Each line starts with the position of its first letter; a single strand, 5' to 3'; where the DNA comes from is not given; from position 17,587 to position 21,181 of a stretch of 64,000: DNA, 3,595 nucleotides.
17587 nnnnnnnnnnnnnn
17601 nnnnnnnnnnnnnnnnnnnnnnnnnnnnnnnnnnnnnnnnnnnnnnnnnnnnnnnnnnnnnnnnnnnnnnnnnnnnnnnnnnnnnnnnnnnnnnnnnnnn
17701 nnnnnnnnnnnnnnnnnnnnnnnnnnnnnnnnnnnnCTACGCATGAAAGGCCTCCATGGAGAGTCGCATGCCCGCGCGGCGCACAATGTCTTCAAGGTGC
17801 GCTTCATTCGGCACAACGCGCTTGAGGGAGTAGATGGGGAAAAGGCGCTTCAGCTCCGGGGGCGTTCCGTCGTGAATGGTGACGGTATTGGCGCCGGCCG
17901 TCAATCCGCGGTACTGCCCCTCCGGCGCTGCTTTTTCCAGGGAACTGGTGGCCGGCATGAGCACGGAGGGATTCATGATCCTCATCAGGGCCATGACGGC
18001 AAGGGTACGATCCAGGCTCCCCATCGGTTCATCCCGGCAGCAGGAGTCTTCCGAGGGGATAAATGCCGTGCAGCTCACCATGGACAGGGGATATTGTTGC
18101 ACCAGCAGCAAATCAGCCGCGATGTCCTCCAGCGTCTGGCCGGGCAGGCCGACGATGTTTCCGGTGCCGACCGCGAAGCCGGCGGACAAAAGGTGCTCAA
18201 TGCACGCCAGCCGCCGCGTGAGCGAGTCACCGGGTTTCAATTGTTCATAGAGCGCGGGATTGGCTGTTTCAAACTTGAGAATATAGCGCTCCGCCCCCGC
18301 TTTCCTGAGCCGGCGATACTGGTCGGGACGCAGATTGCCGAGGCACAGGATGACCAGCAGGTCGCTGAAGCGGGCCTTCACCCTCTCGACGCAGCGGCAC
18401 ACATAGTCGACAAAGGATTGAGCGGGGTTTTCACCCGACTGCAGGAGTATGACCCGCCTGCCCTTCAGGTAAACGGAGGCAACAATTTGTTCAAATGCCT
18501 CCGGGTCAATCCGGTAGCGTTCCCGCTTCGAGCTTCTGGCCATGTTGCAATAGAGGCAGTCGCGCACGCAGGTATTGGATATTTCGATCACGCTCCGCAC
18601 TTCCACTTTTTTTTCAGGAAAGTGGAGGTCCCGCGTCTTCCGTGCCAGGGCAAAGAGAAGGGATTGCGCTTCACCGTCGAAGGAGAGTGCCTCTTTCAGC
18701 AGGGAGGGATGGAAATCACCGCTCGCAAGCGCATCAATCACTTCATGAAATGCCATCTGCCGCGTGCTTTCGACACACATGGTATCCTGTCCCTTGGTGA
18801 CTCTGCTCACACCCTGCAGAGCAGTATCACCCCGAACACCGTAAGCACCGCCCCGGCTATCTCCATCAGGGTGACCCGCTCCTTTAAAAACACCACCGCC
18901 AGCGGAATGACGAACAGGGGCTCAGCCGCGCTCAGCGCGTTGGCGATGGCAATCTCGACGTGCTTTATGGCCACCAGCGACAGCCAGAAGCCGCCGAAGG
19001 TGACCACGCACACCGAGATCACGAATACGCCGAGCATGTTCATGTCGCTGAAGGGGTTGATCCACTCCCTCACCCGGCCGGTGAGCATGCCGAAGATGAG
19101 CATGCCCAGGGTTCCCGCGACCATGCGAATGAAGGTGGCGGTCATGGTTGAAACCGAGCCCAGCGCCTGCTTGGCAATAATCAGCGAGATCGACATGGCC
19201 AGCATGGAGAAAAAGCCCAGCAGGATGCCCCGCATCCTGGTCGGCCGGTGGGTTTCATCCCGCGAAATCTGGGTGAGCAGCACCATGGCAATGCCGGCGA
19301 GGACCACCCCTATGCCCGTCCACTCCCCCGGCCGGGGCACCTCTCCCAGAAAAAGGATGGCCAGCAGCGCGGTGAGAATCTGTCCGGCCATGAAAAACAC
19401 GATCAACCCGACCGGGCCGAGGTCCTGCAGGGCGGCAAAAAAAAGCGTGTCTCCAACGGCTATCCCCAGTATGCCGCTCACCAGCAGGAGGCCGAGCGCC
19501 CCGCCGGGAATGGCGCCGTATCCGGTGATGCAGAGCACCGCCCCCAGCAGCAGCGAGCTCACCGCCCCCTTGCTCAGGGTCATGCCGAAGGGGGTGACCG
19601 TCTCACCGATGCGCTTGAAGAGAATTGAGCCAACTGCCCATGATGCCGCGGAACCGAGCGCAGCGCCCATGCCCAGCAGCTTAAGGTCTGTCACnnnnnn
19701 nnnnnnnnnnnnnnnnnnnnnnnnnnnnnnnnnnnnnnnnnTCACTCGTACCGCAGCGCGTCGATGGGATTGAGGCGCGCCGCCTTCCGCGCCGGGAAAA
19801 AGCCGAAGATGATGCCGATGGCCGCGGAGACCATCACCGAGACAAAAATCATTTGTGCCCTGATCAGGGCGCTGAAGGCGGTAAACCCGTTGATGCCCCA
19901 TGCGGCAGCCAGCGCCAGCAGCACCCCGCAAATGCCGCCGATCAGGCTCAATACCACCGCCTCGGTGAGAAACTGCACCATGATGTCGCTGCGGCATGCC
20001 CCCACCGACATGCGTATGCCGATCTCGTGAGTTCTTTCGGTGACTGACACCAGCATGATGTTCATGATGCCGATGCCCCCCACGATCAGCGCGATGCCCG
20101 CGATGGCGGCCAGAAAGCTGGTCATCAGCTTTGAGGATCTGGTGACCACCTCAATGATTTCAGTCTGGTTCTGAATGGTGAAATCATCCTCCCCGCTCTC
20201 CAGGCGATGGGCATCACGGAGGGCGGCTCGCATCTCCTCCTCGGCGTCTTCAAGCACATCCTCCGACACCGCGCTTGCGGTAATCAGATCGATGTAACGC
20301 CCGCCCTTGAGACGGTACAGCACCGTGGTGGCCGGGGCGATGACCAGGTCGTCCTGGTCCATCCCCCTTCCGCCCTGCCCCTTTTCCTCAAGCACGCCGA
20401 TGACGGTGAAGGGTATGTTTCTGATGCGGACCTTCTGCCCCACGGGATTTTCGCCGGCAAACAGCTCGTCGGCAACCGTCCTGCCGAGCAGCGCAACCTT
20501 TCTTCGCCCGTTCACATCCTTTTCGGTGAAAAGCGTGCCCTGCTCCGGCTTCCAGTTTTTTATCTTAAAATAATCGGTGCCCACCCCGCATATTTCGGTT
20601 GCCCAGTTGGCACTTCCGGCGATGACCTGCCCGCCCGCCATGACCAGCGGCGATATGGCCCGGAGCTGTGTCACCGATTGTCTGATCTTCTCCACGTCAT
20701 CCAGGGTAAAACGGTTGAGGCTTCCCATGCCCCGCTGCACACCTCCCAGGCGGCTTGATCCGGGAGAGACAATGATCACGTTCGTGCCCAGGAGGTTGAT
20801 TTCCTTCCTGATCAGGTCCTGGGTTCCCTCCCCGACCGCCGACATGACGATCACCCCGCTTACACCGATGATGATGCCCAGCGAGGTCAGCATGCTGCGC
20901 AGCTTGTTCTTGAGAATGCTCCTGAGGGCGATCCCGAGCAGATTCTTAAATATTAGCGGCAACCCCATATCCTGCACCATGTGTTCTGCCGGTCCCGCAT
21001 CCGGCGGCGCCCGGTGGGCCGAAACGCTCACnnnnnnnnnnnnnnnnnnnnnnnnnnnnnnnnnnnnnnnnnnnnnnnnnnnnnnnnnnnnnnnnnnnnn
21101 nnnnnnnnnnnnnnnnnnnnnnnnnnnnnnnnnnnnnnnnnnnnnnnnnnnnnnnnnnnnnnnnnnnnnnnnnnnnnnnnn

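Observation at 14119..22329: Candidate uncharacterised biosynthetic/export cluster: two radical SAM enzymes, a tandem methyltransferase and two transport systems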

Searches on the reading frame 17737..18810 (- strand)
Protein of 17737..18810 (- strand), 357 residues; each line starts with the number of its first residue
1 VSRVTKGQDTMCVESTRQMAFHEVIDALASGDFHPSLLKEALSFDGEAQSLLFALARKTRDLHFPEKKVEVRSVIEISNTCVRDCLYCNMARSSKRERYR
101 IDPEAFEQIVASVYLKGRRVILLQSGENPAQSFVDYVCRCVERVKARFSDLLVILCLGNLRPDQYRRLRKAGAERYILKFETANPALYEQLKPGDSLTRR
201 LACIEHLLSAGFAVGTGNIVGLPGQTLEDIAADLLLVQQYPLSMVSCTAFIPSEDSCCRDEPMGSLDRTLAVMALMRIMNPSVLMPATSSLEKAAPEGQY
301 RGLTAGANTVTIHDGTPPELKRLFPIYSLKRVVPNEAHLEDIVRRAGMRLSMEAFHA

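Call 4: search_protein_families(library=pfam, proteins=[window:17737-18810:-], max_evalue=0.01)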
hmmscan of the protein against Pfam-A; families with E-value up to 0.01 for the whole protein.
window:17737-18810:- (357 aa): 1 family
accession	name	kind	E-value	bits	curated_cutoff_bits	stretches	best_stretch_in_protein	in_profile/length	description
PF04055.27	Radical_SAM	-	1e-20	75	29.5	1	75-234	1-163/166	Radical SAM superfamily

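Call 5: search_protein_families(library=ncbifam, proteins=[window:17737-18810:-], max_evalue=0.01)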
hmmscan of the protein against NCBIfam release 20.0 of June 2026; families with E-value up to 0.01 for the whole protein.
window:17737-18810:- (357 aa): 31 families (the best 25 are shown)
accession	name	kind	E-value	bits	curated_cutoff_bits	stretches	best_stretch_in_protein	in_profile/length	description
TIGR03956.1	rSAM_HydE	equivalog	9.7e-66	222.3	254.6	1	44-337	23-315/340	[FeFe] hydrogenase H-cluster radical SAM maturase HydE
TIGR03910.1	pyrrolys_PylB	equivalog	4.6e-30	104.7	348.2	1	45-311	31-297/347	methylornithine synthase PylB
TIGR00433.2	bioB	equivalog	2.9e-26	92.4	225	1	47-312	17-283/307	biotin synthase BioB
TIGR02351.2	thiH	equivalog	9.4e-21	74.3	380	1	11-285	13-293/364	2-iminoacetate synthase ThiH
TIGR03957.1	rSAM_HmdB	equivalog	3.6e-16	59.2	320.9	1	53-321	22-291/317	5,10-methenyltetrahydromethanopterin hydrogenase cofactor biosynthesis protein HmdB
NF006308.0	PRK08508.1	equivalog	1.7e-14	53.7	377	1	77-314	12-251/279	biotin synthase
TIGR03955.1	rSAM_HydG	equivalog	1.5e-11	43.5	312.15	1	47-194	62-213/470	[FeFe] hydrogenase H-cluster radical SAM maturase HydG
TIGR00423.1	TIGR00423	subfamily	5.9e-09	35.6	260.25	1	74-152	8-86/310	CofH family radical SAM protein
NF001199.0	PRK00164.2-1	equivalog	1.6e-08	34.1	231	1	75-228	16-166/308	GTP 3',8-cyclase MoaA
TIGR03699.1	menaquin_MqnC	equivalog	1.6e-08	33.8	428.1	1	52-151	20-121/342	cyclic dehypoxanthinyl futalosine synthase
TIGR02668.1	moaA_archaeal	equivalog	8.8e-08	31.5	325.25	1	75-231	14-167/303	GTP 3',8-cyclase MoaA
NF053743.1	LipS2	equivalog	1.5e-07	31.1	270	1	77-254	29-206/292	LipS2 family lipoyl synthase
TIGR03700.1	mena_SCO4494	equivalog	4.8e-06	25.7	434.55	1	69-152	46-129/351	aminofutalosine synthase MqnE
NF005609.0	PRK07360.1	equivalog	1.1e-05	24.3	426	1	74-152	64-143/374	7,8-didemethyl-8-hydroxy-5-deazariboflavin synthase subunit CofH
TIGR03551.1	F420_cofH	equivalog_domain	1.5e-05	24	374.1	1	50-153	17-121/345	5-amino-6-(D-ribitylamino)uracil--L-tyrosine 4-hydroxyphenyl transferase CofH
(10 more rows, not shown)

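Call 15: search_solved_structures(query=window:17737-18810:-, max_evalue=0.00001)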
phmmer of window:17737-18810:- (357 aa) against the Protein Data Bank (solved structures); distinct sequences matched with E-value up to 0.00001: 14.
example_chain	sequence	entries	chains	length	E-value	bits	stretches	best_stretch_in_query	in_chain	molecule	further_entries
8qmk_A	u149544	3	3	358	4e-56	193.7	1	22-330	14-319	[FeFe] hydrogenase maturase subunit HydE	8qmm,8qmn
5fep_A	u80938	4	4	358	5.9e-56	193.2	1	22-330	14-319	[FeFe] hydrogenase maturase subunit HydE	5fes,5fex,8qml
3ciw_A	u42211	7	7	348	6.3e-56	193.1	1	21-330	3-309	FeFe-Hydrogenase maturase | [FeFe] hydrogenase maturase subunit HydE | Biotin synthetase, putative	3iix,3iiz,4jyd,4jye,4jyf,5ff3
7o1o_A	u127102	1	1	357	7.7e-56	192.8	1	22-330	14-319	[FeFe] hydrogenase maturase subunit HydE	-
5few_A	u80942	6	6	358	7.8e-56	192.8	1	22-330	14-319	[FeFe] hydrogenase maturase subunit HydE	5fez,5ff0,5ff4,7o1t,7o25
3cix_A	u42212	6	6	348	8.3e-56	192.7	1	21-330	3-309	FeFe-Hydrogenase maturase | [FeFe] hydrogenase maturase subunit HydE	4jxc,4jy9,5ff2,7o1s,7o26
4jy8_A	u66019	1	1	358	8.4e-56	192.7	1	22-330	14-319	FEFE-HYDROGENASE MATURASE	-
7o1p_A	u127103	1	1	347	1.3e-55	192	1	22-330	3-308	[FeFe] hydrogenase maturase subunit HydE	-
3t7v_A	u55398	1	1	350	7.5e-17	64.6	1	39-329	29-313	methylornithine synthase PylB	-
1r30_A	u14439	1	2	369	5.9e-15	58.4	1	48-310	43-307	Biotin synthase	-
4rtb_A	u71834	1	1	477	1.8e-13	53.5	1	22-281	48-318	HydG protein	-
4wcx_A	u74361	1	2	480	3.3e-11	46.1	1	50-231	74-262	Biotin and thiamin synthesis associated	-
7pd1_A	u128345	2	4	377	5.3e-11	45.4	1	48-223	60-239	Thiazole biosynthesis protein ThiH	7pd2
8vdw_A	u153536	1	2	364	4.8e-10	42.3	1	46-310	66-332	Biotin synthase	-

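Call 47: search_protein_families(library=padloc, proteins=[window:17737-18810:-], max_evalue=0.001)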
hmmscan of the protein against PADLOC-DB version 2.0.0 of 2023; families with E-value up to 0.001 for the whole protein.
window:17737-18810:- (357 aa): 0 families

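Call 73: search_solved_structures(query=window:17737-18810:-, max_evalue=1e-40, show_alignments=1)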
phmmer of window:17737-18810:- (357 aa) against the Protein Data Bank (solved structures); distinct sequences matched with E-value up to 1e-40: 8.
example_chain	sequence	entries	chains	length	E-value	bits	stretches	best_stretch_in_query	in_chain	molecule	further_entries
8qmk_A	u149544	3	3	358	4e-56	193.7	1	22-330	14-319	[FeFe] hydrogenase maturase subunit HydE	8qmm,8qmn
5fep_A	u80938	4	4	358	5.9e-56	193.2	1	22-330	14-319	[FeFe] hydrogenase maturase subunit HydE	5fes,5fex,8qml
3ciw_A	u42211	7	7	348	6.3e-56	193.1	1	21-330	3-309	FeFe-Hydrogenase maturase | [FeFe] hydrogenase maturase subunit HydE | Biotin synthetase, putative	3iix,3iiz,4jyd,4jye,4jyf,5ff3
7o1o_A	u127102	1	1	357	7.7e-56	192.8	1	22-330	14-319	[FeFe] hydrogenase maturase subunit HydE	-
5few_A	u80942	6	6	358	7.8e-56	192.8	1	22-330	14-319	[FeFe] hydrogenase maturase subunit HydE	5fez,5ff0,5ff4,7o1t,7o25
3cix_A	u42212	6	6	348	8.3e-56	192.7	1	21-330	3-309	FeFe-Hydrogenase maturase | [FeFe] hydrogenase maturase subunit HydE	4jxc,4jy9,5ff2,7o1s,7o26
4jy8_A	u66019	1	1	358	8.4e-56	192.7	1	22-330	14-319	FEFE-HYDROGENASE MATURASE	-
7o1p_A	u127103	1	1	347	1.3e-55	192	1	22-330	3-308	[FeFe] hydrogenase maturase subunit HydE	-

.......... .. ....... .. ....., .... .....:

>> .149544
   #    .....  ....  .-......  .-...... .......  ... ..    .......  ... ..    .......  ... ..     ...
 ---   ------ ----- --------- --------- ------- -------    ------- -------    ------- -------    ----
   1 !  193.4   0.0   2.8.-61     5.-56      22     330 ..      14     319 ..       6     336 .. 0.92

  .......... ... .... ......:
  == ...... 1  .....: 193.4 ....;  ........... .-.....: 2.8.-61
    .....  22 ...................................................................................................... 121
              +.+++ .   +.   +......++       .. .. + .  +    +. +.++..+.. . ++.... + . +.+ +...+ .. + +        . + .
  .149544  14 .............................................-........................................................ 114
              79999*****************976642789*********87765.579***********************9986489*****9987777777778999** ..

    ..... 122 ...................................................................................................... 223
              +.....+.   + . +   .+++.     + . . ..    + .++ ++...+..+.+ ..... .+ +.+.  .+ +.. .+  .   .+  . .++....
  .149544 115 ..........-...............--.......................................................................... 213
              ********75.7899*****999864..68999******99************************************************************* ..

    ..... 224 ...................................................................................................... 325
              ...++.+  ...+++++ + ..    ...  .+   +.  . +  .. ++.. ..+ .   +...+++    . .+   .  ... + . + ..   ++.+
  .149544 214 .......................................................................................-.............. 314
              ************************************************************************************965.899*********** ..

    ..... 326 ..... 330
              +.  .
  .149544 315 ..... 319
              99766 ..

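Call 84: find_homologous_proteins(query=window:17737-18810:-, max_evalue=1e-20)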
Query window:17737-18810:- (357 aa): 755 proteins with E <= 1e-20 among 8000 candidates; the best 120 are listed.
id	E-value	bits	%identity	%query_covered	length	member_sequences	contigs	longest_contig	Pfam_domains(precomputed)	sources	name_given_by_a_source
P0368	6.5e-235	796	100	100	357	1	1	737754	PF04055.28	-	-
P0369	1.5e-206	703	89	100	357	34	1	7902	PF04055.28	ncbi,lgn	-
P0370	1.2e-182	624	81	97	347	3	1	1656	PF04055.28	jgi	jgi:biotin synthase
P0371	6.8e-181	619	80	97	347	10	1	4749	PF04055.28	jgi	-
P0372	5.4e-176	603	78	97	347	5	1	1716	PF04055.28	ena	-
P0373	1.1e-173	595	76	97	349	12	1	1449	PF04055.28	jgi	jgi:biotin synthase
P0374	3.3e-173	593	77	96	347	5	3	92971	PF04055.28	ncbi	-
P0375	6.6e-140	484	100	61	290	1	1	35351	PF04055.28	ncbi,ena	-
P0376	2.2e-127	443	59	96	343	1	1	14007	PF04055.28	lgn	-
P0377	2.8e-124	433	62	92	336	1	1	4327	PF04055.28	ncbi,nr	ncbi:MAG: radical SAM protein [Verrucomicrobiae bacterium]|nr:radical SAM protein [Verrucomicrobiae 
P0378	4.5e-124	432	59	94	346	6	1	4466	PF04055.28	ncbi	-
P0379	1.5e-123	430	61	92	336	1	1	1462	PF04055.28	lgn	-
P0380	2.3e-123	430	56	95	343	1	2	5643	PF04055.28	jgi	jgi:biotin synthase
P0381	1.6e-122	427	56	96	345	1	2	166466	PF04055.28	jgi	jgi:biotin synthase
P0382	1.7e-122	427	60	92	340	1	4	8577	PF04055.28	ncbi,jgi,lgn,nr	ncbi:MAG: radical SAM protein [Planctomycetes bacterium]|nr:radical SAM protein [Planctomycetota bac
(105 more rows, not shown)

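Call 85: find_encoding_contigs(protein=P0368, flank=1000, max_places=2)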
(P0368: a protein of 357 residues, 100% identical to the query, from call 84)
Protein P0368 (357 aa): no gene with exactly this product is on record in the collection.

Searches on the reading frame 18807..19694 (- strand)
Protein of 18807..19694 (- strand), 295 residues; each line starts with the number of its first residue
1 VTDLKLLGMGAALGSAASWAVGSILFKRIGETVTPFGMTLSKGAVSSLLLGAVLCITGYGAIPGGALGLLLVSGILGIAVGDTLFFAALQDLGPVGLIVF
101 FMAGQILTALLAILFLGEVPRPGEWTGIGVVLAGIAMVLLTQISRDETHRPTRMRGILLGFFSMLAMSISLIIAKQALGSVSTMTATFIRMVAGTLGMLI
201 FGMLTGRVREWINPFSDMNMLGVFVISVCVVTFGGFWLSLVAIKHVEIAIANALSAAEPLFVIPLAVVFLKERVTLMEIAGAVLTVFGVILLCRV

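Call 4: search_protein_families(library=pfam, proteins=[window:18807-19694:-], max_evalue=0.01)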
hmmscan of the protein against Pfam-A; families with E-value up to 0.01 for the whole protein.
window:18807-19694:- (295 aa): 2 families
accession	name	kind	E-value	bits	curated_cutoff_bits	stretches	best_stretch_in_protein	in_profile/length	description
PF00892.27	EamA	-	9.3e-38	130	28.2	2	155-292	2-133/135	EamA-like transporter family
PF03151.22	TPT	-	1.4e-06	28.3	30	1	168-291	15-134/291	Triose-phosphate Transporter family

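Call 5: search_protein_families(library=ncbifam, proteins=[window:18807-19694:-], max_evalue=0.01)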
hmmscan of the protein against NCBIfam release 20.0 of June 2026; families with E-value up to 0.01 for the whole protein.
window:18807-19694:- (295 aa): 4 families
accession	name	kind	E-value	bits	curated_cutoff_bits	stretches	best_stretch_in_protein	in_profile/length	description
TIGR00950.1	2A78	equivalog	3.1e-14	53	230.2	1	48-290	26-264/264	carboxylate/amino acid/amine transporter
TIGR03340.1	phn_DUF6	hypoth_equivalog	1e-06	28.7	288.15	1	55-291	51-280/281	phosphonate utilization associated putative membrane protein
NF008432.0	PRK11272.1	equivalog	1e-05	24.9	270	1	35-293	38-286/294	drug/metabolite exporter YedA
NF050091.1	ArAmAcExpYddG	equivalog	0.00017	21.2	300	1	25-291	22-281/285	aromatic amino acid exporter YddG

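Call 47: search_protein_families(library=padloc, proteins=[window:18807-19694:-], max_evalue=0.001)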
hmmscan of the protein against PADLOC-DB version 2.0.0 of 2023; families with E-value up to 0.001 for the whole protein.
window:18807-19694:- (295 aa): 0 families

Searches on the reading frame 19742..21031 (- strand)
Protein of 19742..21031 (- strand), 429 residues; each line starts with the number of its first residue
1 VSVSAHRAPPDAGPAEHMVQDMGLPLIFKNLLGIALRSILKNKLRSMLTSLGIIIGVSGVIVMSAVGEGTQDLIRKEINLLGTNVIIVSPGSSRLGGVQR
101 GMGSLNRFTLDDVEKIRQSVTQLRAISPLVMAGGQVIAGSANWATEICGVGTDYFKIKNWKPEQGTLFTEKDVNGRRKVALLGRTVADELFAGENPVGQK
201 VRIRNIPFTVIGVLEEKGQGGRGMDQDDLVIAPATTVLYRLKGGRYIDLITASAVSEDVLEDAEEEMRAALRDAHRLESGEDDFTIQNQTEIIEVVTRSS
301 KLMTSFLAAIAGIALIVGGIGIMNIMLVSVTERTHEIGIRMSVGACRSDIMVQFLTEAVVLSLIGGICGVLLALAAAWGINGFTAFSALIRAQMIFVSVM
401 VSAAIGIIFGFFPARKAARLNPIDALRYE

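Call 4: search_protein_families(library=pfam, proteins=[window:19742-21031:-], max_evalue=0.01)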
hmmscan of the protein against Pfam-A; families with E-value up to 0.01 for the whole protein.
window:19742-21031:- (429 aa): 2 families
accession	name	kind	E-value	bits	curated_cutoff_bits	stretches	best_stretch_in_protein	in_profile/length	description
PF12704.14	MacB_PCD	-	1.2e-48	166.6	27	1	46-269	1-206/207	MacB-like periplasmic core domain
PF02687.27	FtsX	-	1.8e-16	60.7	25.5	1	309-422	2-120/120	FtsX-like permease C-terminal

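Call 5: search_protein_families(library=ncbifam, proteins=[window:19742-21031:-], max_evalue=0.01)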
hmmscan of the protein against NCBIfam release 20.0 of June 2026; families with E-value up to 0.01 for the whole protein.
window:19742-21031:- (429 aa): 7 families
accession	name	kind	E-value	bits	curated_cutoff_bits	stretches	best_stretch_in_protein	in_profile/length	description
NF007826.0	PRK10535.1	equivalog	6.5e-79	265.9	966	1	28-427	254-646/648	macrolide ABC transporter ATP-binding protein/permease MacB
TIGR03434.1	ADOP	subfamily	1e-40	139.6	622.3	1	131-429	513-803/803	ADOP family duplicated permease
NF038346.1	FtsX_actino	exception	1.6e-09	37.6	250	1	285-408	161-292/308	permease-like cell division protein FtsX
TIGR02212.1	lolCE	equivalog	8.6e-09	34.8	362.45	1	301-429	267-411/411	lipoprotein-releasing ABC transporter permease subunit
TIGR00439.2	FtsX_Gneg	equivalog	0.00011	21.5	255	1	266-407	135-271/292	permease-like cell division protein FtsX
NF008076.0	PRK10814.1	exception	0.00021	20.4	473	1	298-429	262-399/399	lipoprotein-releasing ABC transporter permease subunit LolC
NF038347.1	FtsX_Gpos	exception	0.0027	17.1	225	1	294-377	158-241/296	permease-like cell division protein FtsX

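Call 47: search_protein_families(library=padloc, proteins=[window:19742-21031:-], max_evalue=0.001)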
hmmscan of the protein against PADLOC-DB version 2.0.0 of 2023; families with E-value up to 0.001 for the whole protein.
window:19742-21031:- (429 aa): 2 families
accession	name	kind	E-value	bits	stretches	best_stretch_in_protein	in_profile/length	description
PDLC01991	CARF_m8--CARF_LolE_TM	-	5.5e-09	32.7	1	316-419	445-549/810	-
PDLC01990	CARF_m8--CARF_Beta-galactosidase_LolE_TM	-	4.9e-07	25.4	1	309-420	1414-1528/1791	-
